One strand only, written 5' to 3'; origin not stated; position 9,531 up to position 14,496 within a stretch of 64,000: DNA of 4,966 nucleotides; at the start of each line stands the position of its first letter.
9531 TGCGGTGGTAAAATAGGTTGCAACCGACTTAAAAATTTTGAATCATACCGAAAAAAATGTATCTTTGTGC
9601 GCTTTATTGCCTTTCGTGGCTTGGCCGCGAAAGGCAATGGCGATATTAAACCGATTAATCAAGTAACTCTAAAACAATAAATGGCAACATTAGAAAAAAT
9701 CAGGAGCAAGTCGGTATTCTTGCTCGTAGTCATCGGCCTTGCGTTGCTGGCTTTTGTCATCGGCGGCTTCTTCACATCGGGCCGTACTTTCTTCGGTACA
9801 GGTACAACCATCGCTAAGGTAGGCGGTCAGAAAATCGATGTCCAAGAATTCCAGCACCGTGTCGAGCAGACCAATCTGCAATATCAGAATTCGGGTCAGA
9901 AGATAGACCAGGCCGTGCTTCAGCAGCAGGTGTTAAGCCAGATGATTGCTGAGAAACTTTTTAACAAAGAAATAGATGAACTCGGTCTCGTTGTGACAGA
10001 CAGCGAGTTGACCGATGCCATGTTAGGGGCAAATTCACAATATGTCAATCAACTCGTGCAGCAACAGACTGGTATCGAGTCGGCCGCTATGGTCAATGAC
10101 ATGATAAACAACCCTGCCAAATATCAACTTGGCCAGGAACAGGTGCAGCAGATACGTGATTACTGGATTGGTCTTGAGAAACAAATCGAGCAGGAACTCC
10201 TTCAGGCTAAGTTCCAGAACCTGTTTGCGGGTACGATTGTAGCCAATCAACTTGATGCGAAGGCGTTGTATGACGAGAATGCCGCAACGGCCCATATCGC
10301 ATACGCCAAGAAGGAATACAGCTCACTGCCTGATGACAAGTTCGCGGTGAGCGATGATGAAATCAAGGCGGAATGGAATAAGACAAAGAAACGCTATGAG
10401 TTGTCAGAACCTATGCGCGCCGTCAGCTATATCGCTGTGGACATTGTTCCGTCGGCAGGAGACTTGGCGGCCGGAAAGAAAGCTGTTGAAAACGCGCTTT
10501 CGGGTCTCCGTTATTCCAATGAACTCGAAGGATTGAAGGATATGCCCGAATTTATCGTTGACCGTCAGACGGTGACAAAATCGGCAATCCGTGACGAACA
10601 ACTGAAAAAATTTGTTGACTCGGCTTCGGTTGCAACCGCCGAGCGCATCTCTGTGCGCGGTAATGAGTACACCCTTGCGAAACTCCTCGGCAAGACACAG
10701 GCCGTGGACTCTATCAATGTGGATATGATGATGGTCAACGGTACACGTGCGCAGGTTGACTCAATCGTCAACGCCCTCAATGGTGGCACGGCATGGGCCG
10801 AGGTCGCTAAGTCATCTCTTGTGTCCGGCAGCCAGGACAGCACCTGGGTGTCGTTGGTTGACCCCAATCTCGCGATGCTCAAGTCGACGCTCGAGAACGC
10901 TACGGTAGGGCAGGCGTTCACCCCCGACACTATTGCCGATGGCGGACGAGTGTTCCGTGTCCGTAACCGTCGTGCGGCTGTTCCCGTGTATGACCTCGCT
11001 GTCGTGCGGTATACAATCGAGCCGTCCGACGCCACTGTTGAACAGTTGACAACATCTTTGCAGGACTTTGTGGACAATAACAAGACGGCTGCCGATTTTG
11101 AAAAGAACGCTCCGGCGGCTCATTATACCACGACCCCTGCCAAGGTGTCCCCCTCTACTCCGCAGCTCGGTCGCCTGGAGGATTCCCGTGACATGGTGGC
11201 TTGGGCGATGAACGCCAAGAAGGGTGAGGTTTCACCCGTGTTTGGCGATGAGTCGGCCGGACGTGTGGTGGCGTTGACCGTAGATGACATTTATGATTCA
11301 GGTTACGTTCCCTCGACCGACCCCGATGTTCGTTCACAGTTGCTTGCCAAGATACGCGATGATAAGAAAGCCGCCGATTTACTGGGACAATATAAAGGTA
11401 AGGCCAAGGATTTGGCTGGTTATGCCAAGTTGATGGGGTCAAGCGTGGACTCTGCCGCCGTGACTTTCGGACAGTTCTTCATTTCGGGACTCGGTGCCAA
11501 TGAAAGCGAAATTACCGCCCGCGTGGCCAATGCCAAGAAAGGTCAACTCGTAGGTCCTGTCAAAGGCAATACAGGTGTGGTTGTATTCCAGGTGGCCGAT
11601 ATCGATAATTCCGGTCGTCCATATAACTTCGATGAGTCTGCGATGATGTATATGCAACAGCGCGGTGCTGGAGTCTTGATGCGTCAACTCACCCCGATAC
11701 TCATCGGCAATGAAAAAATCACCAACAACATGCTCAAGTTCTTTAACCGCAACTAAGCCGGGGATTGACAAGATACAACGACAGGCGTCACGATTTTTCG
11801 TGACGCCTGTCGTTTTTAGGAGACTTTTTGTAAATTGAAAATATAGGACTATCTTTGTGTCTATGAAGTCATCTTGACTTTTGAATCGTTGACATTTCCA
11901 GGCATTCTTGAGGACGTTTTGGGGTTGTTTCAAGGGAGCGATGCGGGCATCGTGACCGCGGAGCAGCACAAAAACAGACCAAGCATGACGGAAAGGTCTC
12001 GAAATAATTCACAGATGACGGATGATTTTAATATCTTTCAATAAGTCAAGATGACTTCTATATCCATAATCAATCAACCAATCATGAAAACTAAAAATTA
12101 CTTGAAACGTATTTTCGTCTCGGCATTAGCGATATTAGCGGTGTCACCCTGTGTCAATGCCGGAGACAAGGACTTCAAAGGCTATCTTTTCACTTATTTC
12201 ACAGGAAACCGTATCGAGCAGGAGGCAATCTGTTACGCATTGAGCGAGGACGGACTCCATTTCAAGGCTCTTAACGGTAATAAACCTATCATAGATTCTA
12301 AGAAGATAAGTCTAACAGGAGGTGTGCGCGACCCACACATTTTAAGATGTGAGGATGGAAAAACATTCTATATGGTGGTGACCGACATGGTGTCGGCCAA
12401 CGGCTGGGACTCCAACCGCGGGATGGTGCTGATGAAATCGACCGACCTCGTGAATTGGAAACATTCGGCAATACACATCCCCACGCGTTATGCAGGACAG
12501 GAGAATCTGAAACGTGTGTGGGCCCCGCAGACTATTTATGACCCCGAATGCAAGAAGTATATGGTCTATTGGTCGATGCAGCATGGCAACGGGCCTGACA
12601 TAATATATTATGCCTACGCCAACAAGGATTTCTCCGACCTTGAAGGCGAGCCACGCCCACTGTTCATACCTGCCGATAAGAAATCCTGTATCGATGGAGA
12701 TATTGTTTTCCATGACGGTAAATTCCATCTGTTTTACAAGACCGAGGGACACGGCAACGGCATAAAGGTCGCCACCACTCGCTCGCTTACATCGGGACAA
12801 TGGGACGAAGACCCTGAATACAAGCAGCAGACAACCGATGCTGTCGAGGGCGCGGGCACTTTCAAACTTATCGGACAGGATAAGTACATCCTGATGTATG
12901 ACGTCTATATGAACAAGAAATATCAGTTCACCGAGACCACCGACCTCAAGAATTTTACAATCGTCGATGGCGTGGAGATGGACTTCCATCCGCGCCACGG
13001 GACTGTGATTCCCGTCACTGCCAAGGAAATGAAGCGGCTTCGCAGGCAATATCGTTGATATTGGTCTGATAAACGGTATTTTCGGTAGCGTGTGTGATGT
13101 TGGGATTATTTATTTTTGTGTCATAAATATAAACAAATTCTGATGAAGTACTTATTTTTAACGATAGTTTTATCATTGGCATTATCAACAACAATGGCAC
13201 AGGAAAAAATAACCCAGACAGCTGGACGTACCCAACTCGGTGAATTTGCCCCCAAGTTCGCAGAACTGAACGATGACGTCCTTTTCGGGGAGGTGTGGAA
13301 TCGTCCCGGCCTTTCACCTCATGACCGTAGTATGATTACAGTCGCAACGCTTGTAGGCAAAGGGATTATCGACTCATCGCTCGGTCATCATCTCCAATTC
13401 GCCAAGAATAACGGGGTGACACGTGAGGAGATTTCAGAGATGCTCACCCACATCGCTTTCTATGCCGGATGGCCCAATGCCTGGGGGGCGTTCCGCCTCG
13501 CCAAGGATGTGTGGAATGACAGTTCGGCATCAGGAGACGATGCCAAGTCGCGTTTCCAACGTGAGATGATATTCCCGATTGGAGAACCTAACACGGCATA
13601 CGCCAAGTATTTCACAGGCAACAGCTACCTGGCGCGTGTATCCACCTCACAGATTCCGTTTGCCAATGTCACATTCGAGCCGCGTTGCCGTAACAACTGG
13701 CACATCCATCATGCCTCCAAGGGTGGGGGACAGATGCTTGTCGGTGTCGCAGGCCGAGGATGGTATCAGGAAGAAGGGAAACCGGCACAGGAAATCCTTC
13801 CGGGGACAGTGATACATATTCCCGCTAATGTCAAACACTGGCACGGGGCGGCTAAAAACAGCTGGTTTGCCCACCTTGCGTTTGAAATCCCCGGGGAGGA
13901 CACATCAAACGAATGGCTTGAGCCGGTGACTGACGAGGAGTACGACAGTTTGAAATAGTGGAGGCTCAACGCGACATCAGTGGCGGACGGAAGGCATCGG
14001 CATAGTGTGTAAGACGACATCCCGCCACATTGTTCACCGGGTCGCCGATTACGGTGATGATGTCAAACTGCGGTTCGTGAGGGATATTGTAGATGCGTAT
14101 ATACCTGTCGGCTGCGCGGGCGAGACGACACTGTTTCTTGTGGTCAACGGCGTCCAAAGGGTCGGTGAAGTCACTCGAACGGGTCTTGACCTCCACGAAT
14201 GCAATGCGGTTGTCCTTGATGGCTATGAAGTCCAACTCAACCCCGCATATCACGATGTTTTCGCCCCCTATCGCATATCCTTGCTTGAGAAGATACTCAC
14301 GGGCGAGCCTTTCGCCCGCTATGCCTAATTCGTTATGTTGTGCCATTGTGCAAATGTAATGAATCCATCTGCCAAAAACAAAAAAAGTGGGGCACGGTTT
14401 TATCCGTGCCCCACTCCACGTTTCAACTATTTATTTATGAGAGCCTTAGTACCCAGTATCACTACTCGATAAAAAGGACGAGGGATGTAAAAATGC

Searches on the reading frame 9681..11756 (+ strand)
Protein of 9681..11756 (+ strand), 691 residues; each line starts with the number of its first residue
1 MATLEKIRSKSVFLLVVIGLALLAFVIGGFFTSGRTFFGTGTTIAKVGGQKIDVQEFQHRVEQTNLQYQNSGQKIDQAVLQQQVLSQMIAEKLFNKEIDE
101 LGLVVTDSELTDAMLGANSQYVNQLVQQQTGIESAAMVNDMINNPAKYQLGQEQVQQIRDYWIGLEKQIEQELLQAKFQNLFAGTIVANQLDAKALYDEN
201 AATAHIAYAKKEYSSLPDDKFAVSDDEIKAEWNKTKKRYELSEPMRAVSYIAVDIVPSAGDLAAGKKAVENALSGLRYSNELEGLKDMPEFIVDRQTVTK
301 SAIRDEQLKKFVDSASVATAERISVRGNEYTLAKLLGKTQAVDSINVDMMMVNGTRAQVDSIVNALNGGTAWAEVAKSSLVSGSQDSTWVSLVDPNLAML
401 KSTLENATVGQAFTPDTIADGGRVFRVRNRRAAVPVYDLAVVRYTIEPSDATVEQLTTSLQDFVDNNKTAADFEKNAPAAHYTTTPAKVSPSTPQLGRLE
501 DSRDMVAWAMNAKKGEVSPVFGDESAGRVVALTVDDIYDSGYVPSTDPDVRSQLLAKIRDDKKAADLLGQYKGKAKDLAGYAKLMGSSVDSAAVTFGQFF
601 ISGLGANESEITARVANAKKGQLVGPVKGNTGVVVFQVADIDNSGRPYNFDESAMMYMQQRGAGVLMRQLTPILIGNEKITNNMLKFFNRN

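Call 15: search_protein_families(library=pfam, proteins=[window:9681-11756:+], max_evalue=0.001)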
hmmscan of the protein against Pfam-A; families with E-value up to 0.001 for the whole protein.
window:9681-11756:+ (691 aa): 5 families
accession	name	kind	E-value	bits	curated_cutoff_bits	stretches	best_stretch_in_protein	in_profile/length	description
PF13623.11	SurA_N_2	-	4.3e-31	108.2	28.5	1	4-141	1-144/145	SurA-like N-terminal domain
PF13624.11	SurA_N_3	-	2.1e-19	70.4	27.2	1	5-115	3-118/162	SurA-like N-terminal domain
PF13145.12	Rotamase_2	-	1.3e-08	36.1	27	1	549-652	21-118/121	PPIC-type PPIASE domain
PF09312.16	SurA_N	-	0.00011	22.8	30.8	1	52-120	13-82/118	SurA N-terminal domain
PF13616.12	Rotamase_3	-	0.00013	22.9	22.5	0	559-640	35-114/116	PPIC-type PPIASE domain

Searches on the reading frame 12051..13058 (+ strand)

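Call 15: search_protein_families(library=pfam, proteins=[window:12051-13058:+], max_evalue=0.001)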
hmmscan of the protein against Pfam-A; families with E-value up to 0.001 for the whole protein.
window:12051-13058:+ (335 aa): 2 families
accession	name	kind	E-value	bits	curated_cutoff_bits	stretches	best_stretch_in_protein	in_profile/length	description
PF04616.20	Glyco_hydro_43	-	4.2e-12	46.4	32.2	1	89-272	7-189/288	Glycosyl hydrolases family 43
PF00251.26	Glyco_hydro_32N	-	9.5e-10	38.9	22.1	1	45-140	80-173/307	Glycosyl hydrolases family 32 N-terminal domain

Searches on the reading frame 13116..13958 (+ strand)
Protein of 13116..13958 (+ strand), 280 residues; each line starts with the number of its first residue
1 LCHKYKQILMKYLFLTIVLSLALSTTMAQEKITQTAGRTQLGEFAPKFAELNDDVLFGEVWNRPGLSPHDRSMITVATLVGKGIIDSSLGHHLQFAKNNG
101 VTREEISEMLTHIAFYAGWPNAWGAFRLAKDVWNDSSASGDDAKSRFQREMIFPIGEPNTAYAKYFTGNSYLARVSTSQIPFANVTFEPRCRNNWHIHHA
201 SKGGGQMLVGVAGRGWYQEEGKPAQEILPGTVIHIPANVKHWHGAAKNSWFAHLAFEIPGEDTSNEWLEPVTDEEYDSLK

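Call 15: search_protein_families(library=pfam, proteins=[window:13116-13958:+], max_evalue=0.001)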
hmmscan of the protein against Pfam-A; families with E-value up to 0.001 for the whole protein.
window:13116-13958:+ (280 aa): 2 families
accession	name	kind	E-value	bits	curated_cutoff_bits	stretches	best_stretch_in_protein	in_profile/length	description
PF02627.25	CMD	-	1e-20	73.9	23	1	46-131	1-84/84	Carboxymuconolactone decarboxylase family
PF07883.17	Cupin_2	-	0.0002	21.4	27.2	1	185-247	3-60/70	Cupin domain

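Call 18: find_related_loci(query=window:13116-13958:+, collection=genome_contigs, flank=10000)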
Query window:13116-13958:+ (280 aa) in genome_contigs; peptide patterns used: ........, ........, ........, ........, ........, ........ (x = any residue, [..] = any of these).
600 stretches matched a pattern (row limit reached: there are more); 598 encode a relative of the query (tblastn E <= 1e-3); the best 80 are kept; 80 distinct loci.
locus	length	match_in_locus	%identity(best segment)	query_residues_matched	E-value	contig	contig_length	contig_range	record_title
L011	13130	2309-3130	82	5-279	1e-155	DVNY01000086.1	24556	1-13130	MAG TPA_asm: Candidatus Caccomonas pullistercoris isolate 5345 MalCec1__C197519_L24556_SRR2134638, whole genome shotgun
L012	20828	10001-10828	79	6-279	4e-150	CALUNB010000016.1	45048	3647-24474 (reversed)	MAG: uncultured Bacteroidales bacterium isolate BRZ_QB__bin6 genome assembly, contig: BRZ_QB__NODE_883_length_45048_cov_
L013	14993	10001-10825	77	3-279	6e-148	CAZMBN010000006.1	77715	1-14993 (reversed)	MAG TPA_asm: uncultured Opitutales bacterium isolate SRP314395_co1_175 genome assembly, contig: NODE_156_length_77715_co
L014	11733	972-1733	84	25-279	5e-148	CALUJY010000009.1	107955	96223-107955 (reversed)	MAG: uncultured Barnesiella sp. isolate BRZ_AF__bin112 genome assembly, contig: BRZ_AF__NODE_330_length_107955_cov_27.95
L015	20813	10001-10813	80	7-278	4e-147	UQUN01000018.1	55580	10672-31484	uncultured Alistipes sp. isolate UMGS654 genome assembly, contig: NODE_153_length_55580_cov_14.393697, whole genome shot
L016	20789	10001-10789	79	17-280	2e-146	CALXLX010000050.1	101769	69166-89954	MAG: uncultured Opitutales bacterium isolate E27__bin309 genome assembly, contig: E27__k127_3354209, whole genome shotgu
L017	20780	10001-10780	80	20-279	3e-146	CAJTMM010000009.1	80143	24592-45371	MAG TPA_asm: uncultured Muribaculaceae bacterium isolate MGBC101403 genome assembly, contig: MGBC101403.9, whole genome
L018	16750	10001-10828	75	4-280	6e-144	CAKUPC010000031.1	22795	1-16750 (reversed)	MAG: uncultured Bacteroidales bacterium isolate REFINED_METABAT215_TOP10_CONTIGS_1500_ASSEMBLY_K77_MERGED__Hadza_MoBio_C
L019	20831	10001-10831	74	6-280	2e-142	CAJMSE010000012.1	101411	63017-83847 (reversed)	TPA_asm: uncultured bacterium isolate SRR5580258-bin.4 genome assembly, contig: NODE_233_length_101411_cov_5.760979, who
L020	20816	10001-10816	73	9-280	8e-140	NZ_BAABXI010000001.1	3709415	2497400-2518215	Bacteroides sp. f07 sequence01, whole genome shotgun sequence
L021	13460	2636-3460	73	6-280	7e-140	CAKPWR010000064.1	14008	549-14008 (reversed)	MAG: uncultured Prevotella sp. isolate REFINED_METABAT215_TOP10_CONTIGS_1500_ASSEMBLY_K77_MERGED__Hadza_MoBio_hadza-A-D_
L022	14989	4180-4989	76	9-279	5e-140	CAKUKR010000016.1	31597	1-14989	MAG: uncultured Muribaculaceae bacterium isolate REFINED_METABAT215_TOP10_CONTIGS_1500_ASSEMBLY_K77_MERGED__Hadza_MoBio_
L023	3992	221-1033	74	10-280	2e-143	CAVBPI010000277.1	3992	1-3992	bacterium isolate H07624-L1_cleanbin_000038 genome assembly, contig: Spades_H07624-L1_contig_9552, whole genome shotgun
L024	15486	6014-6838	73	6-280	4e-140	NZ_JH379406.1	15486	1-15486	Leyella stercorea DSM 18206 Scfld359, whole genome shotgun sequence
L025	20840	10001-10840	72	1-280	1e-139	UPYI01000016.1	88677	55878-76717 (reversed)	uncultured Porphyromonadaceae bacterium isolate UMGS27 genome assembly, contig: NODE_194_length_88677_cov_7.233104, whol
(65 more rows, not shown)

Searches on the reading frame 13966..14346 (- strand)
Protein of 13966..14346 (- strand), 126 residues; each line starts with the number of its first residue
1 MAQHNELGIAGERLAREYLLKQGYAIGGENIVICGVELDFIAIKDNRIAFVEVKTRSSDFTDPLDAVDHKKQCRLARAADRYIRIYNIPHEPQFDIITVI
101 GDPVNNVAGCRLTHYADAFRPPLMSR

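Call 15: search_protein_families(library=pfam, proteins=[window:13966-14346:-], max_evalue=0.001)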
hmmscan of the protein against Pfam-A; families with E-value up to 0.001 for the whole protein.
window:13966-14346:- (126 aa): 2 families
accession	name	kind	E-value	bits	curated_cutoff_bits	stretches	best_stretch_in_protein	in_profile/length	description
PF02021.23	UPF0102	-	1e-20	74.3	23.6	1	11-99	1-80/80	Uncharacterised protein family UPF0102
PF08378.17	NERD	-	4.9e-05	24.2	22.1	1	8-58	2-59/111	Nuclease-related domain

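Call 20: find_encoding_contigs(protein=window:13966-14346:-, flank=10000, max_places=10)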
Protein window:13966-14346:- (126 aa): 20 contigs read that carry it; 10 places shown.
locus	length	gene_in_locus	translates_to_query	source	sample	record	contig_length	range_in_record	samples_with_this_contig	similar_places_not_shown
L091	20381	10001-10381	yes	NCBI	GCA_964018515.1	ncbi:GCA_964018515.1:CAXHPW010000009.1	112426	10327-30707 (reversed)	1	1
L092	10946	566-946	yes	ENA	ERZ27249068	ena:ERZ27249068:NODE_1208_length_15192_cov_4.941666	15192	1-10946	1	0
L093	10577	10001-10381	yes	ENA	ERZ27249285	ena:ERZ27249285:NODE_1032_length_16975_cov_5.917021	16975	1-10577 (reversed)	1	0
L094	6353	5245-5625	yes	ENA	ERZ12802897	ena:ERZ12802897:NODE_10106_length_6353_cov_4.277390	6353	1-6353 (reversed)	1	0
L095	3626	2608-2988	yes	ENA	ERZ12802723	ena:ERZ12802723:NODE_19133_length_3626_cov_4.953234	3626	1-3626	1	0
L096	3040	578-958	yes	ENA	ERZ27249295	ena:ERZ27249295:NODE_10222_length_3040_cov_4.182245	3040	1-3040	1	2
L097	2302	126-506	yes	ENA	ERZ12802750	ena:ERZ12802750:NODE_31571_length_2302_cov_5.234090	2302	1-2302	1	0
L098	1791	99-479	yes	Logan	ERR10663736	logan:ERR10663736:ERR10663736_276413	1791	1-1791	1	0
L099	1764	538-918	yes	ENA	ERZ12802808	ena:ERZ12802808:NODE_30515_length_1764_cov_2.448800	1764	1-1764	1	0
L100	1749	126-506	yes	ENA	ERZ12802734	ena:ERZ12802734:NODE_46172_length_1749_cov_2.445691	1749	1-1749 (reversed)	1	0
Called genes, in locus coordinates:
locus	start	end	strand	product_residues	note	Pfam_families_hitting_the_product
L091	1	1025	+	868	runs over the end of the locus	PF13306:LRR_5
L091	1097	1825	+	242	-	-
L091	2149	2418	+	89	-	-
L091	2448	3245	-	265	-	-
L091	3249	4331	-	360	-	PF03432:Relaxase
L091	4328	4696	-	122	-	PF21983:NikA-like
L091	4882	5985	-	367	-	PF21957:Zn_ribbon_16, PF19898:DUF6371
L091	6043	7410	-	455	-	PF13148:DUF3987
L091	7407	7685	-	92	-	PF12964:DUF3853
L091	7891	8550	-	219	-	-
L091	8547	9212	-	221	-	-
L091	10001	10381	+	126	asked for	PF02021:UPF0102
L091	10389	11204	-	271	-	PF02627:CMD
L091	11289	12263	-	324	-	PF00251:Glyco_hydro_32N, PF22847:Glyco_hydro_43_rel, PF04616:Glyco_hydro_43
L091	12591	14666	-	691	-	PF13623:SurA_N_2, PF13624:SurA_N_3, PF13145:Rotamase_2 (weak)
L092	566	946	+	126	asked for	PF02021:UPF0102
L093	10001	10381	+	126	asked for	PF02021:UPF0102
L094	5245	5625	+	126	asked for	PF02021:UPF0102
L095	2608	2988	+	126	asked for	PF02021:UPF0102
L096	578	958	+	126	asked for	PF02021:UPF0102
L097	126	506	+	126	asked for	PF02021:UPF0102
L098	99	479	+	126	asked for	PF02021:UPF0102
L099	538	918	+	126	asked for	PF02021:UPF0102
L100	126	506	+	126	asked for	PF02021:UPF0102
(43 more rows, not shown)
